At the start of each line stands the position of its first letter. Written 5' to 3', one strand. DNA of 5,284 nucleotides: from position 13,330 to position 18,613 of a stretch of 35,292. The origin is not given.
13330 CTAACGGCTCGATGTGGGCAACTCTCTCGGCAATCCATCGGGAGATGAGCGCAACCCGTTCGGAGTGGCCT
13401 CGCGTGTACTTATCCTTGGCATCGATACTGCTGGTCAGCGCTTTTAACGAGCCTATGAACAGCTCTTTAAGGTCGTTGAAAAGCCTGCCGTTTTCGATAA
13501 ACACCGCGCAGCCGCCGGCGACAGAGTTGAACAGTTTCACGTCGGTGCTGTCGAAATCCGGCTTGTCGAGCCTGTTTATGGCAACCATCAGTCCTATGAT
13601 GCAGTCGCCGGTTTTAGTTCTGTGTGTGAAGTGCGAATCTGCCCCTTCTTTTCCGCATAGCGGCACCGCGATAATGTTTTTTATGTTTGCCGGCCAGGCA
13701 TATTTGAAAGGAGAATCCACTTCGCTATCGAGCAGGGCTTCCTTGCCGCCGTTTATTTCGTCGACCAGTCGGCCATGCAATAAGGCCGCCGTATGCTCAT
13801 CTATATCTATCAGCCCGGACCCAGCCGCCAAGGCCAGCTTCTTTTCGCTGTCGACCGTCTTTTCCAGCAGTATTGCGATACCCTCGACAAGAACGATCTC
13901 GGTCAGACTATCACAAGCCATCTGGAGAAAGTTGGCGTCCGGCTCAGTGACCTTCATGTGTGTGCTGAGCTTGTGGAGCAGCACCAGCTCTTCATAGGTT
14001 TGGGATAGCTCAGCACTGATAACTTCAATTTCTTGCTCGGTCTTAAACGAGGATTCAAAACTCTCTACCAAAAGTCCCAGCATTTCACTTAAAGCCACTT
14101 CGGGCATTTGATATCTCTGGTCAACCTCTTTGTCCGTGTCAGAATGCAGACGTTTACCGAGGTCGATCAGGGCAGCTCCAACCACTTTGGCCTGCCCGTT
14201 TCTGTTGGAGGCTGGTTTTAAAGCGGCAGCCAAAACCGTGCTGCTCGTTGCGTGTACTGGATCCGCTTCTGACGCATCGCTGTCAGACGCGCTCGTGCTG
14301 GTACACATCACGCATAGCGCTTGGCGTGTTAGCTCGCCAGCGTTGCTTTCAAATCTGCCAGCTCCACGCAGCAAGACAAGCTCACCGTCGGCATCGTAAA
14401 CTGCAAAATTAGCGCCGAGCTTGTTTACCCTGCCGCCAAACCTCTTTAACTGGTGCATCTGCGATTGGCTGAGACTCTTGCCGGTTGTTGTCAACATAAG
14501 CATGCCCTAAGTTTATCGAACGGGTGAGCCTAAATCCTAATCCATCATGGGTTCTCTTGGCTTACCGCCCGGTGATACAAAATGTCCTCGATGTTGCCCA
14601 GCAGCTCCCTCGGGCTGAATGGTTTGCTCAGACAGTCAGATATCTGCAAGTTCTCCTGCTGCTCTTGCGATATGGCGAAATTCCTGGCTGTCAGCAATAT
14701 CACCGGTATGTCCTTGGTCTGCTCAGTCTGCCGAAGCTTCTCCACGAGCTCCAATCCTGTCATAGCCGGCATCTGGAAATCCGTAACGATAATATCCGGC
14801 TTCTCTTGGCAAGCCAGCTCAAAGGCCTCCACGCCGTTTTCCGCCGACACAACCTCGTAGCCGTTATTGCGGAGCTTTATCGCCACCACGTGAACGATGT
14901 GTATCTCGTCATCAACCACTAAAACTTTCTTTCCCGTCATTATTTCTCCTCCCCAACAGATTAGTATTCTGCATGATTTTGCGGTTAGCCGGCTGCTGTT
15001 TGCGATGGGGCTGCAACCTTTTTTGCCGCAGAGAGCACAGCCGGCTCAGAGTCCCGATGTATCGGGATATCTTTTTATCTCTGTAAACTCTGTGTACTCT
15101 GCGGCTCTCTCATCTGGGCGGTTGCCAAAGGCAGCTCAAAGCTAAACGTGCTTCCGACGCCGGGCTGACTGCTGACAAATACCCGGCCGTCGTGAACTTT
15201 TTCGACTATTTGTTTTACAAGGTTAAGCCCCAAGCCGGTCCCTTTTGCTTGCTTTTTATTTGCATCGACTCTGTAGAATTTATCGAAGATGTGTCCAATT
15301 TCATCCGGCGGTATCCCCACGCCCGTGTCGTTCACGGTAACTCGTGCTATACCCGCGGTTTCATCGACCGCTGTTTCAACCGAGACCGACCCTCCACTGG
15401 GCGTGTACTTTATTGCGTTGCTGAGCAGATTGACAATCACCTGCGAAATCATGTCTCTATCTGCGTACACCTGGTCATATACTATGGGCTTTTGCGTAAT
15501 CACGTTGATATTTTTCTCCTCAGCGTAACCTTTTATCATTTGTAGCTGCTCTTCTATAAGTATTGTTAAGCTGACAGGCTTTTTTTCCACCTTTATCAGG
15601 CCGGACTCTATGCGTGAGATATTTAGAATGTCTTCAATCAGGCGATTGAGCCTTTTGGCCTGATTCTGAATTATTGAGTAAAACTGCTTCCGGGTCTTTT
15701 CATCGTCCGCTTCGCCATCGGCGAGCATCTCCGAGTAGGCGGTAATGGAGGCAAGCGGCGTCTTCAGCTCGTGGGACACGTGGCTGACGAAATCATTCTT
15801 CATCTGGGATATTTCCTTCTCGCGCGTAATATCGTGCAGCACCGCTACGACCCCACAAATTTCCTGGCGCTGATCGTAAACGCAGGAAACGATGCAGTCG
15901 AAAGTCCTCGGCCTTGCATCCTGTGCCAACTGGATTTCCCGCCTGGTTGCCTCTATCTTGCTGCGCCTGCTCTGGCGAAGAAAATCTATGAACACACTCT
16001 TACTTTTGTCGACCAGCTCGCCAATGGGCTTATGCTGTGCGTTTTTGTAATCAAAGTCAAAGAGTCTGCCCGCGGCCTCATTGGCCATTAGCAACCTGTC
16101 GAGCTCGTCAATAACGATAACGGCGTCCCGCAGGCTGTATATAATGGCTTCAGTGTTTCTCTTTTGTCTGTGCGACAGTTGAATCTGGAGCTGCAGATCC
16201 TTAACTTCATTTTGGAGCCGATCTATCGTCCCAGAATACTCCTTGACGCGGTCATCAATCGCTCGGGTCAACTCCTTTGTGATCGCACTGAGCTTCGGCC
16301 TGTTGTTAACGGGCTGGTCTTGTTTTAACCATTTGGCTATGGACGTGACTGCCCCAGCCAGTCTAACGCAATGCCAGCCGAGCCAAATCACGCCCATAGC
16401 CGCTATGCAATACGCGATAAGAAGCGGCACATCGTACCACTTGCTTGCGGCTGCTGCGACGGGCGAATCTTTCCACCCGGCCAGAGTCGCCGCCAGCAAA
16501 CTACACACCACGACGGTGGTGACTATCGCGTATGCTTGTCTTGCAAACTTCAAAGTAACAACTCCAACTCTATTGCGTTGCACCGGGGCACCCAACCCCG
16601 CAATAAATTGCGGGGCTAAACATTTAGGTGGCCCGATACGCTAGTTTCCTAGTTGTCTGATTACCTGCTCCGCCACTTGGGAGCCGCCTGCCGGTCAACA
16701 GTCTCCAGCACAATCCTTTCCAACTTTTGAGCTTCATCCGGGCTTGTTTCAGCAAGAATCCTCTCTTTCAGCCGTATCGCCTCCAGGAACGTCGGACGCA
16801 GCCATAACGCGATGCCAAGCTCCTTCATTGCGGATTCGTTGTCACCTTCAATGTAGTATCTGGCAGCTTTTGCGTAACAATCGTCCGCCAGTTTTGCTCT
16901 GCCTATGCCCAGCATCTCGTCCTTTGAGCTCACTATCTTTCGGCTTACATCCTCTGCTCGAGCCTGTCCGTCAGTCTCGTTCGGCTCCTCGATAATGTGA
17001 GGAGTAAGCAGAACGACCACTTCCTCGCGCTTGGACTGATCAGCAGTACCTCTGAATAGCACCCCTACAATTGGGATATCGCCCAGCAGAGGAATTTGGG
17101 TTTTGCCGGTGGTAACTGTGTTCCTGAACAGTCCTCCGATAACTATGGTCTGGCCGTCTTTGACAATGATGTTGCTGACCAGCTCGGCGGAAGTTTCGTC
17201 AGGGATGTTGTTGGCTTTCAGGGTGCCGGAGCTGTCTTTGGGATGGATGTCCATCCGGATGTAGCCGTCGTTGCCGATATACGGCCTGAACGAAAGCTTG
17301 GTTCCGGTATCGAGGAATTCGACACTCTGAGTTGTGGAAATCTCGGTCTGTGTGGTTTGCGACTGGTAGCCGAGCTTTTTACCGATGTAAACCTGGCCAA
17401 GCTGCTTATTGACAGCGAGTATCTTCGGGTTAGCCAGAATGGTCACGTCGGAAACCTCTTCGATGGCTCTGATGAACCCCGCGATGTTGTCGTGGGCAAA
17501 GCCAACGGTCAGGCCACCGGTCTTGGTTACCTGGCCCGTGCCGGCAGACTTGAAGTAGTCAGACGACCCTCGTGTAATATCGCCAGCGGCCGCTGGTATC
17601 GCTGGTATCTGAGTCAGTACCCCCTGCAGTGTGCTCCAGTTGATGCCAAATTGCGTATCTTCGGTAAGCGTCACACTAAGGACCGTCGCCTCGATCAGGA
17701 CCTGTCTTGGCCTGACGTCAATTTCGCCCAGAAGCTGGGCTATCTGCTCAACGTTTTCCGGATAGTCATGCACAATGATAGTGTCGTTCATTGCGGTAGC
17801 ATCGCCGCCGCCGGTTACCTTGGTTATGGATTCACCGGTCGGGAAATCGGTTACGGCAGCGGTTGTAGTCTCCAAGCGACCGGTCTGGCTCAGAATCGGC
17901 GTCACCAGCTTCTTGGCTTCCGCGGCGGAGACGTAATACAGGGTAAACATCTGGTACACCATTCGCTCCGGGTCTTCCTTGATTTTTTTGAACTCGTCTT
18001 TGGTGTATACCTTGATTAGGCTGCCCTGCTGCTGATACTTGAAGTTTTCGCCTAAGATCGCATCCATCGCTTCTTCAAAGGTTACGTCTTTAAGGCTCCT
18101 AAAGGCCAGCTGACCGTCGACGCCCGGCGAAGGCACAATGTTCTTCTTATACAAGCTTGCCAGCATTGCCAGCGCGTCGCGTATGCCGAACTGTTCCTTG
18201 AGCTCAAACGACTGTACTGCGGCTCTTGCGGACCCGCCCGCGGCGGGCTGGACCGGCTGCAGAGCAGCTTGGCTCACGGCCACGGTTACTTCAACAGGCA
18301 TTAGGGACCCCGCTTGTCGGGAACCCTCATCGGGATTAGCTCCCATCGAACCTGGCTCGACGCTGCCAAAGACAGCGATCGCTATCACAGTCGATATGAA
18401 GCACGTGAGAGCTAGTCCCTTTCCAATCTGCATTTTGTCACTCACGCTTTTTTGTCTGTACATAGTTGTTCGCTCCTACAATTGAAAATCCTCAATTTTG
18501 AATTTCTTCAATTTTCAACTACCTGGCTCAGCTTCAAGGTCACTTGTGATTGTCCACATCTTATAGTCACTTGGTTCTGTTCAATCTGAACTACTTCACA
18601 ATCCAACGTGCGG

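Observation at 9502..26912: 17-kb single-strand T2SS/T4P hybrid cluster with a four-gene signalling cassette inserted between secretin and ATPase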

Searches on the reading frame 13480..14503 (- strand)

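Call 75: find_homologous_proteins(query=A5, max_evalue=0.00001)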
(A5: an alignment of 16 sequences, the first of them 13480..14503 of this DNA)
Query A5 (16 sequences) (341 aa, profile of the alignment): 1703 proteins with E <= 0.00001 among 8000 candidates; the best 120 are listed.
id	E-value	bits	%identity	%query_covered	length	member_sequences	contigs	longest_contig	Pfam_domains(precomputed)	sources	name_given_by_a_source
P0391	1.3e-92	328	47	100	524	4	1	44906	PF08668.19,PF13185.13,PF13487.13,PF01966.29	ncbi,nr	ncbi:MAG: hypothetical protein A2Y07_04820 [Planctomycetes bacterium GWF2_50_10]|nr:MAG: hypothetica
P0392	2.0e-92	328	54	99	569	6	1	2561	PF13487.13,PF01966.29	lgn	-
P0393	8.3e-89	316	99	99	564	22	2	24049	PF13487.13,PF01966.29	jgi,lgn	jgi:HD-GYP domain-containing protein (c-di-GMP phosphodiesterase class II)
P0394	7.1e-88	313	96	99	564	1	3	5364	PF08668.19,PF13487.13,PF01966.29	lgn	-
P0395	5.0e-87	310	62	99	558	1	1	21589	PF13487.13,PF01966.29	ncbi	-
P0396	3.7e-86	307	60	100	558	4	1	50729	PF13487.13,PF01966.29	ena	-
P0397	4.1e-86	307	92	99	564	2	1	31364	PF08668.19,PF13487.13,PF01966.29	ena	-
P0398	7.0e-86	306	60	100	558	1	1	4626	PF13487.13,PF01966.29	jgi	-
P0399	2.0e-85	305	59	99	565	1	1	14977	PF13487.13,PF01966.29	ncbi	-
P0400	2.2e-84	301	61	99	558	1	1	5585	PF13487.13,PF01966.29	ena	-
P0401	3.4e-84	301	59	99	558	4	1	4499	PF13487.13,PF01966.29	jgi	-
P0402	6.1e-84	300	40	99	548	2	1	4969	PF13185.13,PF13487.13,PF01966.29,PF01590.33,PF13492.13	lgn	-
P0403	6.8e-84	300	58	99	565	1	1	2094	PF13487.13,PF01966.29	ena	-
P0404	8.0e-84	300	61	99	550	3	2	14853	PF13487.13,PF01966.29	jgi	-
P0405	9.4e-84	299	84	99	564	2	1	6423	PF13487.13,PF01966.29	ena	-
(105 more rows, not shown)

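Call 93: predict_structure(alignment_id=A6)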
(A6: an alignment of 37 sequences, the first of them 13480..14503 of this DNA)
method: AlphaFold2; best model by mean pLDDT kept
length: 341 residues; sequences in the alignment: 37
mean_pLDDT: 75.3   pTM: 0.45
mean pLDDT of the five models: 75.3, 75.0, 74.4, 72.2, 70.5
residues with pLDDT >= 90: 56; 70-90: 179; 50-70: 63; < 50: 43
segments of 3 or more residues with pLDDT < 50: 1-8, 73-79, 120-130, 178-183, 288-293
pLDDT, mean of each block of 10 residues (from residue 1): 37 88 90 91 85 82 81 47 70 83 77 75 46 75 90 82 81 59 57 88 88 80 85 83 84 71 55 82 66 57 87 82 87 73 39
secondary structure, 60 per line:
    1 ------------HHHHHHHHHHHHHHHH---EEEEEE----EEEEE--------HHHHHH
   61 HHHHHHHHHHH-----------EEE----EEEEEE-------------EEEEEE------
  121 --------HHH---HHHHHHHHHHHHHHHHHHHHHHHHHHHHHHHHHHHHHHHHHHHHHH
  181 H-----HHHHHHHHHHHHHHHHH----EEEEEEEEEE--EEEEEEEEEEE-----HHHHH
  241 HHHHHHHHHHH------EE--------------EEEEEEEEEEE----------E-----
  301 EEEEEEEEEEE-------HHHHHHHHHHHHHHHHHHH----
elements in order: H13-28 E32-37 E42-46 H55-71 E83-85 E90-95 E109-114 H135-181 H187-203 E208-217 E220-230 H236-251 E274-284 E301-311 H319-337

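Call 95: fold_search(model_id=the predicted structure, library=pdb)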
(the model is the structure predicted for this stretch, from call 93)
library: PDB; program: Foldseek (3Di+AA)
matches with E <= 10: 714; with E <= 0.001: 123
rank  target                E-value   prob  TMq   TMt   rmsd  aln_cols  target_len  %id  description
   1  1mc0                  1.3e-07  1.00  0.30  0.30  14.4       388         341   12  Regulatory Segment of Mouse 3',5'-Cyclic Nucleotide Phosphodiesterase 2A, Containing the GAF A and GAF B Domains (released 2002-10-02)
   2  3ibj_A                1.3e-06  1.00  0.24  0.13  18.8       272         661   14  X-ray structure of PDE2A (released 2009-10-27)
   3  3lfv_A                2.0e-06  1.00  0.27  0.24  18.9       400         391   12  crystal structure of unliganded PDE5A GAF domain (released 2010-09-22)
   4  3ibj_B                2.0e-06  1.00  0.24  0.14  22.4       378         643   14  X-ray structure of PDE2A (released 2009-10-27)
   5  6uv8                  4.1e-06  1.00  0.31  0.53   9.1       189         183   14  Crystal structure of a far-red cyanobacteriochrome photoreceptor at room temperature (released 2020-11-04)
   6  4bwi_B                7.2e-06  1.00  0.28  0.26  18.9       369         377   11  Structure of the phytochrome Cph2 from Synechocystis sp. PCC6803 (released 2013-10-30)
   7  8isi_B                7.7e-06  1.00  0.26  0.12  17.4       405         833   11  Photochromobilin-free form of Arabidopsis thaliana phytochrome A - apo-AtphyA (released 2023-08-09)
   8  8k9o                  9.7e-06  1.00  0.28  0.50   9.8       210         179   11  Crystal structure of Cyanobacteriochrome RcaE GAF domain in Pg state (released 2024-05-15)
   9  8ugb_A                1.2e-05  1.00  0.28  0.13  21.6       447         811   11  Cryo-EM structure of bovine phosphodiesterase 6 bound to udenafil (released 2024-01-17)
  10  1ykd_B                1.9e-05  1.00  0.25  0.23  20.6       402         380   13  Crystal Structure of the Tandem GAF Domains from a Cyanobacterial Adenylyl Cyclase: Novel Modes of Ligand-Binding and  (released 2005-02-22)
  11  8ugs_B                2.2e-05  1.00  0.28  0.13  23.2       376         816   13  Cryo-EM structure of bovine phosphodiesterase 6 bound to cGMP (released 2024-01-17)
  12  4bwi_A                2.9e-05  1.00  0.28  0.25  19.0       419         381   12  Structure of the phytochrome Cph2 from Synechocystis sp. PCC6803 (released 2013-10-30)
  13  9iuz_B                2.9e-05  1.00  0.24  0.16  19.7       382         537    9  Constitutively active mutant(Y276H) of Arabidopsis phytochrome B(phyB) in complex with phytochrome-interacting factor  (released 2024-10-02)
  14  1ykd_A                3.1e-05  1.00  0.25  0.22  21.2       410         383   11  Crystal Structure of the Tandem GAF Domains from a Cyanobacterial Adenylyl Cyclase: Novel Modes of Ligand-Binding and  (released 2005-02-22)
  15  9cxi_A                3.4e-05  1.00  0.28  0.14  21.7       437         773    9  Structure of PDE6C in complex with the rod inhibitory p gamma subunit in the absence of added cGMP (released 2024-12-18)
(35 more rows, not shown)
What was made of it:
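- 12803..14503 (-): PAS/GAF-like N-domain, a long helix, a GAF domain and an HD-GYP phosphodiesterase. The AlphaFold2 model matches tandem-GAF regulatory segments (calls 93, 95).
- Checked: HD-GYP: 12803-14503 (HD_5 112 bits; the GAF is weak by sequence but confirmed by fold, calls 93 and 95).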

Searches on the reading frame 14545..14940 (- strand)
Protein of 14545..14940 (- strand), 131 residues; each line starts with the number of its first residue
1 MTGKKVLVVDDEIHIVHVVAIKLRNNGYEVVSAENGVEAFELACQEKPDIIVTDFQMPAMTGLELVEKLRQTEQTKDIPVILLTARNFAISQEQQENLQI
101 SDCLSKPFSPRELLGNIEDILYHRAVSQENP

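Call 3: search_protein_families(library=pfam, proteins=[window:14545-14940:-], max_evalue=0.01)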
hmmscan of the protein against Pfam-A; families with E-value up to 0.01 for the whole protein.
window:14545-14940:- (131 aa): 1 family
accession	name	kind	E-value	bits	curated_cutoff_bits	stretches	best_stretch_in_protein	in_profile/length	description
PF00072.30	Response_reg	-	1.6e-26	93.1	30.2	1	6-117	1-110/111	Response regulator receiver domain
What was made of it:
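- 14545..14940 (-): Stand-alone receiver domain (DD pocket, phospho-acceptor Asp in TDFQMP, Thr, Lys-Pro). It has no output domain. Response_reg 93.1 bits (call 3).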

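Call 88: search_protein_families(library=ncbifam, proteins=[window:14545-14940:-], max_evalue=0.00001)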
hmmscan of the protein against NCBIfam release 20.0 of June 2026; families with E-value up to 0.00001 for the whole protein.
window:14545-14940:- (131 aa): 93 families (the best 25 are shown)
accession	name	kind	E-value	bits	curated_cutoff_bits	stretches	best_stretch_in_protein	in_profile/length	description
TIGR02154.1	PhoB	equivalog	1.9e-27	96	296.2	1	3-124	2-123/226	phosphate regulon transcriptional regulator PhoB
NF045944.1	ResRegRpaBCyano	equivalog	1.1e-24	87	330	1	7-124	1-115/229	response regulator transcription factor RpaB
NF040534.1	resp_reg_YycF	equivalog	1.1e-23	83.7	340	1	4-122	1-116/231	response regulator YycF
NF045717.1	DVU0259_DivK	exception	4.2e-22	78.5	160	1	4-121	3-116/117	DVU0259 family response regulator domain-containing protein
NF008296.0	PRK11083.1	equivalog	7.3e-22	77.9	273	1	2-124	2-121/228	two-component system response regulator CreB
NF012227.0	AdeR_RR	equivalog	2.9e-21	76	340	1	3-127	11-132/239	efflux system response regulator transcription factor AdeR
NF007135.0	PRK09581.1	equivalog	3.6e-21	75.5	474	1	5-126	4-125/457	PleD family two-component system response regulator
NF053854.1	RespRegPhoBBctds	equivalog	4.1e-21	75.4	270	1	6-125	1-119/225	two-component system response regulator PhoB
NF007005.1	PRK09468.1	equivalog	6.5e-21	74.8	331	1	3-126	3-124/237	osmolarity response regulator transcription factor OmpR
NF040689.1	MtrAB_MtrA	equivalog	8.2e-20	71.1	300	1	6-123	1-115/219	MtrAB system response regulator MtrA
NF052313.1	T9SS_RR_PorX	equivalog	1.7e-19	70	300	1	5-129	2-124/513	T9SS response regulator signal transducer PorX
NF007546.0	PRK10161.1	equivalog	2.4e-19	69.8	471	1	4-121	3-120/229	phosphate response regulator transcription factor PhoB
NF033120.0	vanR_FM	exception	1e-18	67.8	460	1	5-119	5-116/231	vancomycin resistance response regulator transcription factor, VanR-F/VanR-M family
NF007969.0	PRK10693.1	equivalog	1e-18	67.5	329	1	2-109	6-111/337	two-component system response regulator RssB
NF008099.0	PRK10841.1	equivalog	1.9e-18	65.6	920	1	5-111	826-930/949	two-component system sensor histidine kinase RcsC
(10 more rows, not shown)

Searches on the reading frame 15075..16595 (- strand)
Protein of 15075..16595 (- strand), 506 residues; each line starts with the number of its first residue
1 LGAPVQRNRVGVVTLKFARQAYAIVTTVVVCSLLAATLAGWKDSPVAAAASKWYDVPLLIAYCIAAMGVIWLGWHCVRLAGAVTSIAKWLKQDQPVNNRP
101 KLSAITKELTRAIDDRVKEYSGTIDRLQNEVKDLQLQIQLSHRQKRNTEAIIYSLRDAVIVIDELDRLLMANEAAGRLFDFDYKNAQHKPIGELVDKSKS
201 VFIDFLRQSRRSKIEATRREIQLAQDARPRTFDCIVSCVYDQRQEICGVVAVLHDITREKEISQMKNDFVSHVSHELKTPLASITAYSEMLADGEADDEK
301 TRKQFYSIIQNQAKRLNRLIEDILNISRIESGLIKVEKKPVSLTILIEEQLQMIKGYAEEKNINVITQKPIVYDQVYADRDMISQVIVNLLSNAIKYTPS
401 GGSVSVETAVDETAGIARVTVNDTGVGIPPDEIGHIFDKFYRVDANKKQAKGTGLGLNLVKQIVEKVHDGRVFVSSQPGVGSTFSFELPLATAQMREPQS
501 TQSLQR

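Call 3: search_protein_families(library=pfam, proteins=[window:15075-16595:-], max_evalue=0.01)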
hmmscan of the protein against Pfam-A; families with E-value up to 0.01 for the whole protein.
window:15075-16595:- (506 aa): 7 families
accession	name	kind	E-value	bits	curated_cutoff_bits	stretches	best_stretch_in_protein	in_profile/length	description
PF02518.31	HATPase_c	-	1.3e-30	106.5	26.4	1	379-491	2-110/111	Histidine kinase-, DNA gyrase B-, and HSP90-like ATPase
PF00512.31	HisKA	-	3.7e-20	72.2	26.9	1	265-332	1-66/66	His Kinase A (phospho-acceptor) domain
PF00989.32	PAS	-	2.3e-12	47.3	22.6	1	149-256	4-113/113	PAS fold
PF13426.13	PAS_9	-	1.9e-07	31.7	27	1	157-257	2-102/103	PAS domain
PF13581.12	HATPase_c_2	-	0.00055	20.4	27.4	1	390-468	39-113/127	Histidine kinase-like ATPase domain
PF08448.16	PAS_4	-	0.001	19.7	23.1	1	154-260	3-109/110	PAS fold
PF13188.13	PAS_8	-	0.0042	17.4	21.8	0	154-196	9-48/65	PAS domain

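Call 88: search_protein_families(library=ncbifam, proteins=[window:15075-16595:-], max_evalue=0.00001)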
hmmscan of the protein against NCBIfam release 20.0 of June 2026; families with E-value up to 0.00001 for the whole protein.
window:15075-16595:- (506 aa): 81 families (the best 25 are shown)
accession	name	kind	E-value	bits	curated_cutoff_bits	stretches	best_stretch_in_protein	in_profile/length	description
NF046044.1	PnpS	equivalog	1.6e-92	310.5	400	1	109-489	21-390/390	two-component system histidine kinase PnpS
NF033092.0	HK_WalK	equivalog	2.8e-78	264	725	1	114-490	229-594/594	cell wall metabolism sensor histidine kinase WalK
TIGR02966.1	phoR_proteo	equivalog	2e-74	250.6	334.2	1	143-487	3-332/333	phosphate regulon sensor histidine kinase PhoR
NF047874.1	MASE3_PAS_HK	subfamily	1.5e-62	212.3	560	1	111-502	230-637/655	MASE3 domain-containing sensor histidine kinase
NF045911.1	TCSHisKinNblS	equivalog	2.2e-62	211.3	1000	1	143-490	263-620/621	two-component system sensor histidine kinase NblS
NF008468.0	PRK11360.1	equivalog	3.5e-62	210.6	646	1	108-494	233-612/616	two-component system sensor histidine kinase AtoS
NF033093.1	HK_VicK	exception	1.9e-55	188.3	680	1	121-493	65-438/448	cell wall metabolism sensor histidine kinase VicK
TIGR02956.1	TMAO_torS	equivalog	7.5e-53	179.9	676.5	1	261-501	459-693/967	TMAO reductase system sensor histidine kinase/response regulator TorS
NF006800.0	PRK09303.1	equivalog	9.8e-50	169.6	342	1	264-494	149-381/383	histidine kinase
NF041735.1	hist_kin_RppB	equivalog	7e-49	166.8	400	1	266-489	216-438/438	two-component system sensor histidine kinase RppB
NF008302.0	PRK11091.1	equivalog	7.6e-49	166.6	838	1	77-497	85-512/779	aerobic respiration two-component sensor histidine kinase ArcB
NF040691.1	MtrAB_MtrB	equivalog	1.1e-48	166.6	450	1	254-492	259-494/507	MtrAB system histidine kinase MtrB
NF008312.0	PRK11100.1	equivalog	3.1e-47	161.5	356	1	248-489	238-473/477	two-component system sensor histidine kinase CreC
NF008235.0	PRK11006.1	equivalog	5.7e-45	154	390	1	152-490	104-423/431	phosphate regulon sensor histidine kinase PhoR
NF041947.1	LuxQ_Vibrio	equivalog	1.7e-44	152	1200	1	71-502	276-708/843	quorum-sensing autoinducer 2 sensor kinase/phosphatase LuxQ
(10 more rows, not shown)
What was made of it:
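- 15075..16595 (-): Membrane-anchored PAS-HisKA-HATPase sensor kinase (the start may be 16553). Calls 3 and 88.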

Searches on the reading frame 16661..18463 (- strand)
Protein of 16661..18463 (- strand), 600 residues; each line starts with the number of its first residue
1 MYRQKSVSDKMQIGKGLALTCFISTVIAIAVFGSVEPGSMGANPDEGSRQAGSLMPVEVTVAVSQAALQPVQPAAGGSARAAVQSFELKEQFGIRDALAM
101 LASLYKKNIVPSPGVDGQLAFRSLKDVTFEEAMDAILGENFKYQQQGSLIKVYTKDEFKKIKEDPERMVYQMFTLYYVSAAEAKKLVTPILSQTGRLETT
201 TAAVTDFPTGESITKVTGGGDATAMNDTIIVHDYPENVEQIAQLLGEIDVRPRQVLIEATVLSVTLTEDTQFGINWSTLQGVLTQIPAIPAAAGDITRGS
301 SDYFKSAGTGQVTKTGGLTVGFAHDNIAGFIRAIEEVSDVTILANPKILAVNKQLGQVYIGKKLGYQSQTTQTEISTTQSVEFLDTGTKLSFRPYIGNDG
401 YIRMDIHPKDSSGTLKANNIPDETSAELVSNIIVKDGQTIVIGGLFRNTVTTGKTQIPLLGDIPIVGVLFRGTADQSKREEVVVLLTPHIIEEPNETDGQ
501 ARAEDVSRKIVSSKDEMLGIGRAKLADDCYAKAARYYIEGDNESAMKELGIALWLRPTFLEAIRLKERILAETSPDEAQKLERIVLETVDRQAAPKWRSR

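Call 3: search_protein_families(library=pfam, proteins=[window:16661-18463:-], max_evalue=0.01)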
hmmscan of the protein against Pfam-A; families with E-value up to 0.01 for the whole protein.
window:16661-18463:- (600 aa): 2 families
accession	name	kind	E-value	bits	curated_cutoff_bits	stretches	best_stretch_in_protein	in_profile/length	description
PF00263.26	Secretin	-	1.8e-39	135.4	27.5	1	333-492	1-169/169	Bacterial type II and III secretion system protein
PF03958.22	Secretin_N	-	8.3e-08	32.8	28.2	1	171-254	2-69/69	Bacterial type II/III secretion system short domain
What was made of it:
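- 16661..18463 (-): Secretin, short and PilQ-like. Secretin 135 bits and Secretin_N 32.8 bits (call 3).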

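Call 6: search_protein_families(library=ncbifam, proteins=[window:16661-18463:-], max_evalue=0.01)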
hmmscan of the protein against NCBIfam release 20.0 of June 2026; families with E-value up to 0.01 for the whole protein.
window:16661-18463:- (600 aa): 9 families
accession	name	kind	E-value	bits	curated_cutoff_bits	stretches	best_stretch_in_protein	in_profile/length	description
TIGR02517.1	type_II_gspD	equivalog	2.1e-62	211.5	351.35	2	200-497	283-596/600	type II secretion system secretin GspD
TIGR02515.1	IV_pilus_PilQ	subfamily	8.7e-58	196.3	284.35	1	91-492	10-428/428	type IV pilus secretin PilQ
TIGR02519.1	pilus_MshL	equivalog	2.2e-43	148.3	250.2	1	228-491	9-290/290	pilus (MSHA type) biogenesis protein MshL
NF010083.0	PRK13568.1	equivalog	6e-33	114.2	554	1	92-492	35-418/419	DNA uptake porin HofQ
TIGR02516.1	type_III_yscC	equivalog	2.4e-32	112.1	238.45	1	222-492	203-462/463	type III secretion system outer membrane ring subunit SctC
NF007851.2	PRK10560.1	exception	2.6e-28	99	598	1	94-492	33-410/412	DNA uptake porin HofQ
NF011873.0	PRK15346.1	equivalog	1.1e-19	70.5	524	1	222-478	240-481/499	EscC/YscC/HrcC family type III secretion system outer membrane ring protein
NF042912.1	Amuc_1098_fam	equivalog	1.4e-15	56.4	750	1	426-492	731-797/805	Amuc_1098 family type IV pilus outer membrane protein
TIGR02520.1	pilus_B_mal_scr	equivalog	1.2e-10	40.6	287.65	1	226-488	245-511/513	PilN family type IVB pilus formation outer membrane protein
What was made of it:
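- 16661..18463 (-): The PilQ model matches over its whole length (10-428/428), whereas the GspD model matches only its C-terminal half (call 6).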
